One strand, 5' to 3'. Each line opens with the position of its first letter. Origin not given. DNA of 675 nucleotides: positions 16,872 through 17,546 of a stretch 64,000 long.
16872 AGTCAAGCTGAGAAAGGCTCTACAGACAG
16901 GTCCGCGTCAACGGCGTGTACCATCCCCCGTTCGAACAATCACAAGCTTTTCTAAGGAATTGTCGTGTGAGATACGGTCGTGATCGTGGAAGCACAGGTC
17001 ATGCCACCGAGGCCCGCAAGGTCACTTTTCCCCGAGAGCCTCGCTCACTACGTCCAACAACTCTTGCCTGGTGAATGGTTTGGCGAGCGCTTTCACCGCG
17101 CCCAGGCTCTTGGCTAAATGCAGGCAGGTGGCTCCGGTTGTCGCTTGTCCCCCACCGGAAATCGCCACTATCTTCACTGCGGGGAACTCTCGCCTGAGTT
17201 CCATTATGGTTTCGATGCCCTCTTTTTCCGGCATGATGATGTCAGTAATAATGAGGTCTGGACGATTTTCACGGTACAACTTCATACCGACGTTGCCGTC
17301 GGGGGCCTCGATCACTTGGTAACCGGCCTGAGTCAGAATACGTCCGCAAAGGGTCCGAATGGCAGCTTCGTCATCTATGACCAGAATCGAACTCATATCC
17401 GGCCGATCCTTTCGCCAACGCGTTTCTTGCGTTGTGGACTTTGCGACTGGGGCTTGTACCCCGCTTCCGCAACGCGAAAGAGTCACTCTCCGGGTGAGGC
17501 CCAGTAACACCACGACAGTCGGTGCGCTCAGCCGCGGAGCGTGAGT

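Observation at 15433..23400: Compact c-di-GMP phosphorelay: hybrid kinase with Hpt, REC-GGDEF, PilZ-like protein, CheY, REC-HD-GYP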

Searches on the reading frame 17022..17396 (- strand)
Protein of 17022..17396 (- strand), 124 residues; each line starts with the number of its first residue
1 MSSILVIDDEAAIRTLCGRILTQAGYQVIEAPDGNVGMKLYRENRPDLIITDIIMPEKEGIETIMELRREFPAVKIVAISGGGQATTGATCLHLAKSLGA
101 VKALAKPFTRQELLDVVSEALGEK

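Call 9: search_protein_families(library=pfam, max_evalue=0.01, proteins=[window:17022-17396:-])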
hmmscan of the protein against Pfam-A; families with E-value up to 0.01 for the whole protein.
window:17022-17396:- (124 aa): 1 family
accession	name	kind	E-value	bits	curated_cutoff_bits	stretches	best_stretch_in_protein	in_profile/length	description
PF00072.30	Response_reg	-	6e-25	88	30.2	1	4-117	1-110/111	Response regulator receiver domain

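Call 11: search_protein_families(library=ncbifam, max_evalue=0.01, proteins=[window:17022-17396:-])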
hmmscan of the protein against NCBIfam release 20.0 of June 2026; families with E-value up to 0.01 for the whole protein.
window:17022-17396:- (124 aa): 92 families (the best 25 are shown)
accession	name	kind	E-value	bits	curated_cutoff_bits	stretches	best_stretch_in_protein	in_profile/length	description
NF045944.1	ResRegRpaBCyano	equivalog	4.6e-19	68.7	330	1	5-116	1-107/229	response regulator transcription factor RpaB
NF051870.1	NAssimRespRegNtrX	equivalog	5.1e-19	68.5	600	1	1-121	1-119/452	nitrogen assimilation response regulator NtrX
TIGR01818.1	ntrC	equivalog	2.2e-17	63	558.6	1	4-123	1-116/463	nitrogen regulation protein NR(I)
NF046022.1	RespRegCpdRBruc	equivalog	8.4e-17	61.3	180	1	1-118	1-114/120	cell cycle two-component system response regulator CpdR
NF045717.1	DVU0259_DivK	exception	1.3e-16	60.8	160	1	3-122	4-117/117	DVU0259 family response regulator domain-containing protein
NF046020.1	HisKinCckABruc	equivalog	1.7e-16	59.3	1000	1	3-121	751-867/868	cell cycle histidine kinase CckA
NF045505.1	RR_RssB_Pseudo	equivalog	2.1e-16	60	700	1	3-114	7-114/394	two-component system response regulator RssB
NF040689.1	MtrAB_MtrA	equivalog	6.3e-16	58.4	300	1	4-117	1-109/219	MtrAB system response regulator MtrA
NF041367.1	CheY_Halo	equivalog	6.4e-16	58.8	200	1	4-119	1-112/114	chemotaxis protein CheY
NF040534.1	resp_reg_YycF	equivalog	6.4e-16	58.3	340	1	3-119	2-113/231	response regulator YycF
TIGR02154.1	PhoB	equivalog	1.9e-15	56.8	296.2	1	3-117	4-116/226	phosphate regulon transcriptional regulator PhoB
NF007005.1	PRK09468.1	equivalog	4.7e-15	55.7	331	1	3-118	5-116/237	osmolarity response regulator transcription factor OmpR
NF008469.0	PRK11361.1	equivalog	6.7e-15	54.7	714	1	3-121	6-120/461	acetoacetate metabolism transcriptional regulator AtoC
NF007969.0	PRK10693.1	equivalog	7.1e-15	54.8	329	1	3-109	9-111/337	two-component system response regulator RssB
NF001965.0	PRK00742.1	subfamily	1.4e-14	54.1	293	1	4-111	6-112/357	chemotaxis-specific protein-glutamate methyltransferase CheB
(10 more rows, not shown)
